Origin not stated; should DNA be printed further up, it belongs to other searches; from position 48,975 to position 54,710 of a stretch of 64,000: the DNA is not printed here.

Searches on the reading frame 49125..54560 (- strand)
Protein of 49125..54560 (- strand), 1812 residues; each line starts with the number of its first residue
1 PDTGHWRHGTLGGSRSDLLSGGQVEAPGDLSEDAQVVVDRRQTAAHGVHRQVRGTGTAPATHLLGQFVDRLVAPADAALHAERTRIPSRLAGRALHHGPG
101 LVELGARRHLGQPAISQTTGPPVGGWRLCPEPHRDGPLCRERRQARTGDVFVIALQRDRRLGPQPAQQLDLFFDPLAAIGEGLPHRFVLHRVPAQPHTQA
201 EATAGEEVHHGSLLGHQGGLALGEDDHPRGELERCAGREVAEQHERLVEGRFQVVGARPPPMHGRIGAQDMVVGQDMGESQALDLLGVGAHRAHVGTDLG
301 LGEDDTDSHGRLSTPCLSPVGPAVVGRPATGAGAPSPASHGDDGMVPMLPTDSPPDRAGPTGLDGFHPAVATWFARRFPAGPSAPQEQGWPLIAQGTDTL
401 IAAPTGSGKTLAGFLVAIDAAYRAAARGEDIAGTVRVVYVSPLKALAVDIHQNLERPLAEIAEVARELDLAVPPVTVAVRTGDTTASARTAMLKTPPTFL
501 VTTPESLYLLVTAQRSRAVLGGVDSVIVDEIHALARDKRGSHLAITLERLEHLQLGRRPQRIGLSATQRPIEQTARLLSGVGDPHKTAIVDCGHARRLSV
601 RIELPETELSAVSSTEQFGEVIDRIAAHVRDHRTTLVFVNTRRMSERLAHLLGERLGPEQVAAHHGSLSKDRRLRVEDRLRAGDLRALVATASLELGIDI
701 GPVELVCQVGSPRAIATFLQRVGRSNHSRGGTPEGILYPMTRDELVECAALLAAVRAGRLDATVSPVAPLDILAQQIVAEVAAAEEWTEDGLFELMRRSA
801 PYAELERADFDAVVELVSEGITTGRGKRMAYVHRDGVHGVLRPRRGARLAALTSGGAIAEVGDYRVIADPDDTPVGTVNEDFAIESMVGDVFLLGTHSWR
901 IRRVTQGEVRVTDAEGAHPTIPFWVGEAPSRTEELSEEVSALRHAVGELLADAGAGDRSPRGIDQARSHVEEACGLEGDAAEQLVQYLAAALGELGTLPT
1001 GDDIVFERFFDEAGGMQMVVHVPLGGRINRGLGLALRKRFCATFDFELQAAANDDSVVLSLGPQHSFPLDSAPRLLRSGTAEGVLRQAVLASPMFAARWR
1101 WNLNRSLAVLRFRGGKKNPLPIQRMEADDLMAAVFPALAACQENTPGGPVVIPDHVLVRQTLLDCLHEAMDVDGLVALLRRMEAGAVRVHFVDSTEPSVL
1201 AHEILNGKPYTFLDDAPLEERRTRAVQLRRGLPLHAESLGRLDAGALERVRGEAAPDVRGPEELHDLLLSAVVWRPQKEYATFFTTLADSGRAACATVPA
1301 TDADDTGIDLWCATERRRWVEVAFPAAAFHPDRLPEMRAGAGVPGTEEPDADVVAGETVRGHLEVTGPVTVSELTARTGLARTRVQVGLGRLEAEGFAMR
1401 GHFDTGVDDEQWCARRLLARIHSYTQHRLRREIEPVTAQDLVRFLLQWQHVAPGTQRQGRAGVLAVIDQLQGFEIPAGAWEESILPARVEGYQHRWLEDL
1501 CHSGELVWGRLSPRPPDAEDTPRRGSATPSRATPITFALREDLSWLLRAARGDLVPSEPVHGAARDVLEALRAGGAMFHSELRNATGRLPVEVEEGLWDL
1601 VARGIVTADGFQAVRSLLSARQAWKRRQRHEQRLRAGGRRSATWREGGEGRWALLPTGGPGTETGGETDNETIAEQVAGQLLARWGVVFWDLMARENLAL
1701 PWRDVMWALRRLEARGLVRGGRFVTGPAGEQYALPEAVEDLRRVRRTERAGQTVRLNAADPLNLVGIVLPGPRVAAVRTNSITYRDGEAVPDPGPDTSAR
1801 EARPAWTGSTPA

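Call 45: search_protein_families(library=pfam, proteins=[window:49125-54560:-], max_evalue=0.001)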
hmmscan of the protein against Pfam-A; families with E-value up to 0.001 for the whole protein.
window:49125-54560:- (1812 aa): 8 families
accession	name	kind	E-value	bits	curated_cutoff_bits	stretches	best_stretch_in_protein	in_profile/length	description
PF08494.16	DEAD_assoc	-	4.7e-44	151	23.5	1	998-1201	1-191/191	DEAD/H associated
PF19306.5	WH_Lhr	-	4.3e-29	101.5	27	1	754-918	2-165/168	Large helicase-related protein, winged helix domain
PF00270.35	DEAD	-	9.2e-27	94.2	26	1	385-569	3-161/167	DEAD/DEAH box helicase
PF23234.1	WH4_Lhr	-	1e-25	89.6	27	1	1668-1751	2-85/87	Large helicase-related protein, winged-helix domain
PF00271.37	Helicase_C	-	2.1e-17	63.8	23.5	1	626-725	10-106/110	Helicase conserved C-terminal domain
PF23235.1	WH3_Lhr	-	8.2e-15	55.3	27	1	1438-1509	3-73/95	Large helicase-related protein, winged-helix domain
PF04851.21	ResIII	-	5.6e-06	26.8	22.5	1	396-567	23-161/164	Type III restriction enzyme, res subunit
PF12802.13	MarR_2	-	0.00032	21.3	27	0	1362-1397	13-49/61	MarR family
